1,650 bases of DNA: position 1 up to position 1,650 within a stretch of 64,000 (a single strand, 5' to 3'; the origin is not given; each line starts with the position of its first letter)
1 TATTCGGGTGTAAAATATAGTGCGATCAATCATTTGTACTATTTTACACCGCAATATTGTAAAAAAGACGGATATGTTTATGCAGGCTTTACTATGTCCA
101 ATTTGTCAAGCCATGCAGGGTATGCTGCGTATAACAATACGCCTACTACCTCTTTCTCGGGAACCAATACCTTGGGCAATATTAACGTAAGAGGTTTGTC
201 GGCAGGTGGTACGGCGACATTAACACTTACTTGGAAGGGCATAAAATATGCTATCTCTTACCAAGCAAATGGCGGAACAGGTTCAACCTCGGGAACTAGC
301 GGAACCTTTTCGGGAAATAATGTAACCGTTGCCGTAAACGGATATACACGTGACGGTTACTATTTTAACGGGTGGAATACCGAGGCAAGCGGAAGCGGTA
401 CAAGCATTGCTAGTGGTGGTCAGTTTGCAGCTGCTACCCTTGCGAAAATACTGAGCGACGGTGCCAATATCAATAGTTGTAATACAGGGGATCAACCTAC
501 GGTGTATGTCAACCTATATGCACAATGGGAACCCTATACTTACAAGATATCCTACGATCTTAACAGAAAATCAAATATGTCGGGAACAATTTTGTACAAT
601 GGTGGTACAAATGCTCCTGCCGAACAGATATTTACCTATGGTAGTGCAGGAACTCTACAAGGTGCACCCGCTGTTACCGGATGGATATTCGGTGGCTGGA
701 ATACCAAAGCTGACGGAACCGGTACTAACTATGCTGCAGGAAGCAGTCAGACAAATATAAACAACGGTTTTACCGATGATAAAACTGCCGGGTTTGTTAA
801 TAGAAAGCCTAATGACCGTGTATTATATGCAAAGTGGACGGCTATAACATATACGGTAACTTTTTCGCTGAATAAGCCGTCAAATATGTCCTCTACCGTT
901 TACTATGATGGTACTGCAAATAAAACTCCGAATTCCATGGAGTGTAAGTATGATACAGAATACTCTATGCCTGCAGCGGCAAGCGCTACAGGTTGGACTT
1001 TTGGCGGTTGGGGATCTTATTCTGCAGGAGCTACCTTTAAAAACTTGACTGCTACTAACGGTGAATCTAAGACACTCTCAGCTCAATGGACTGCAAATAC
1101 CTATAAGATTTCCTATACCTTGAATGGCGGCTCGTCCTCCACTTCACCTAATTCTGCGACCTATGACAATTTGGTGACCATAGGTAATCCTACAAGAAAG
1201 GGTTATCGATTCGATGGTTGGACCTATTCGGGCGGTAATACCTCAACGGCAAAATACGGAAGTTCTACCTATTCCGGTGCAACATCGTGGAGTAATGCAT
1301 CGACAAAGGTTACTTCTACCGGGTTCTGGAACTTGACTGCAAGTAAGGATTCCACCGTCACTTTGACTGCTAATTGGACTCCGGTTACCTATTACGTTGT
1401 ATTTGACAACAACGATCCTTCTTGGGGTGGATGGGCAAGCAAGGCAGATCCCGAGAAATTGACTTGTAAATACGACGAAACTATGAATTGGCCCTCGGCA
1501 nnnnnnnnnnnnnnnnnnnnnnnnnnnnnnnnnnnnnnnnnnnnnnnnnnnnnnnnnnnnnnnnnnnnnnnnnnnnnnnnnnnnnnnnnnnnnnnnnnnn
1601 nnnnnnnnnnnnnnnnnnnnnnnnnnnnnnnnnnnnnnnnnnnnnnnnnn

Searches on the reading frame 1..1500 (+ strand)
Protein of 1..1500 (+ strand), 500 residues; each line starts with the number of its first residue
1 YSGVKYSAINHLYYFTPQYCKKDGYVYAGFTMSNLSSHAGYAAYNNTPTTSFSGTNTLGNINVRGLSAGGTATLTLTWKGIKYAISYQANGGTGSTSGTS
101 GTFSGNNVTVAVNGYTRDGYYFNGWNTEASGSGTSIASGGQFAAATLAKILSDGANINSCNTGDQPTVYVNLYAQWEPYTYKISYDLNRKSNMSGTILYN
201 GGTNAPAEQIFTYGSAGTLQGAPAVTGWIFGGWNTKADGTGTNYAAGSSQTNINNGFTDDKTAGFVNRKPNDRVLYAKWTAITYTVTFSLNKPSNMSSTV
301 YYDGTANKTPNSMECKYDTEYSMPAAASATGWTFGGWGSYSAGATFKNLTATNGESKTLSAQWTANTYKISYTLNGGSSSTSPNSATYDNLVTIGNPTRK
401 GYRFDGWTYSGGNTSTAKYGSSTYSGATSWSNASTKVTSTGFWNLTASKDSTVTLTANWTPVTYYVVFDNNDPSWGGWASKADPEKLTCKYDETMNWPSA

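Call 20: find_related_loci(query=window:1-1500:+, collection=genome_contigs, flank=10000)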
Query window:1-1500:+ (500 aa) in genome_contigs; peptide patterns used: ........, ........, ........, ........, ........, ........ (x = any residue, [..] = any of these).
32 stretches matched a pattern; 20 encode a relative of the query (tblastn E <= 1e-3); 20 distinct loci.
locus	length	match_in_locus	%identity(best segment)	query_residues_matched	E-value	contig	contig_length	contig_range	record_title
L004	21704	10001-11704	30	14-472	2e-30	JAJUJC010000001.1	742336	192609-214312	MAG: Intestinibacillus massiliensis isolate bin107 k141_19881_length_742336_cov_511.2220, whole genome shotgun sequence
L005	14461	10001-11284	32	66-472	4e-25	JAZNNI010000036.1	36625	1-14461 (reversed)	MAG: Clostridia bacterium isolate T1900044657_TS20190123.MAGScoT_cleanbin_000020 SGB_1486_k141_1188200, whole genome sho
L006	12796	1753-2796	32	68-472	9e-23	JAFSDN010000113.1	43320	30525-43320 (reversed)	MAG: Clostridia bacterium isolate RGIG3044 Goat_Rectum-4__c779669, whole genome shotgun sequence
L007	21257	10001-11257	33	59-471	4e-20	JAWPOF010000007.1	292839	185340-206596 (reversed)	MAG: Alphaproteobacteria bacterium isolate KG228-117 k141_151046, whole genome shotgun sequence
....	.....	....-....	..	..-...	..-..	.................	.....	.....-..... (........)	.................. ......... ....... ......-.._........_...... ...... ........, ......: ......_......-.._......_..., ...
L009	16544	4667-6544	29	67-477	1e-30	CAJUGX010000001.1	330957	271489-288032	MAG TPA_asm: uncultured Christensenella sp. isolate MGBC129349 genome assembly, contig: MGBC129349.1, whole genome shotg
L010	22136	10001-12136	32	91-407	1e-12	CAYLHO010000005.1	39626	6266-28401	MAG TPA_asm: uncultured Lachnospiraceae bacterium isolate SRP313737_co1_37 genome assembly, contig: NODE_1610_length_396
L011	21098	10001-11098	31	73-475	6e-13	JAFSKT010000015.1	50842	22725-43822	MAG: Lachnospiraceae bacterium isolate RGIG3232 Goat_Reticulum-2__c49950, whole genome shotgun sequence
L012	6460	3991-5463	28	22-496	1e-11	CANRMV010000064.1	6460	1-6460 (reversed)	MAG: uncultured Clostridia bacterium isolate Lapin-022__bin1 genome assembly, contig: Lapin-022__NODE_12110_length_6460_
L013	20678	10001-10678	32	110-489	4e-11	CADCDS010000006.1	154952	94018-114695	MAG: uncultured Bacteroidales bacterium isolate RUG14556 genome assembly, contig: RUG14556_asm_6, whole genome shotgun s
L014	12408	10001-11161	35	309-460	9e-11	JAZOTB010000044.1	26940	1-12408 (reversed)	MAG: Candidatus Enterousia sp. isolate T1900045541_YK20190235.MAGScoT_cleanbin_000047 SGB_7810_k141_3208906, whole genom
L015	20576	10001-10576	31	200-491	1e-10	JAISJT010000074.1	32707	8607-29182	MAG: Eubacteriales Family XIII. Incertae Sedis bacterium isolate Hs463_bin135 k119_1228742, whole genome shotgun sequenc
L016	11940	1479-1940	31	83-432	1e-9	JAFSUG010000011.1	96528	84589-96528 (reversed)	MAG: Oscillospiraceae bacterium isolate RGIG3479 Goat_Rumen.Co__c1029185, whole genome shotgun sequence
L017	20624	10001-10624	31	72-468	2e-6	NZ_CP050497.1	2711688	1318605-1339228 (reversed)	Treponema vincentii strain OMZ 806 chromosome, complete genome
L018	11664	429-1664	24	73-460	2e-5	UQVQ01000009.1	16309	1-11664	uncultured Firmicutes bacterium isolate UMGS687 genome assembly, contig: NODE_510_length_16309_cov_9.796296, whole genom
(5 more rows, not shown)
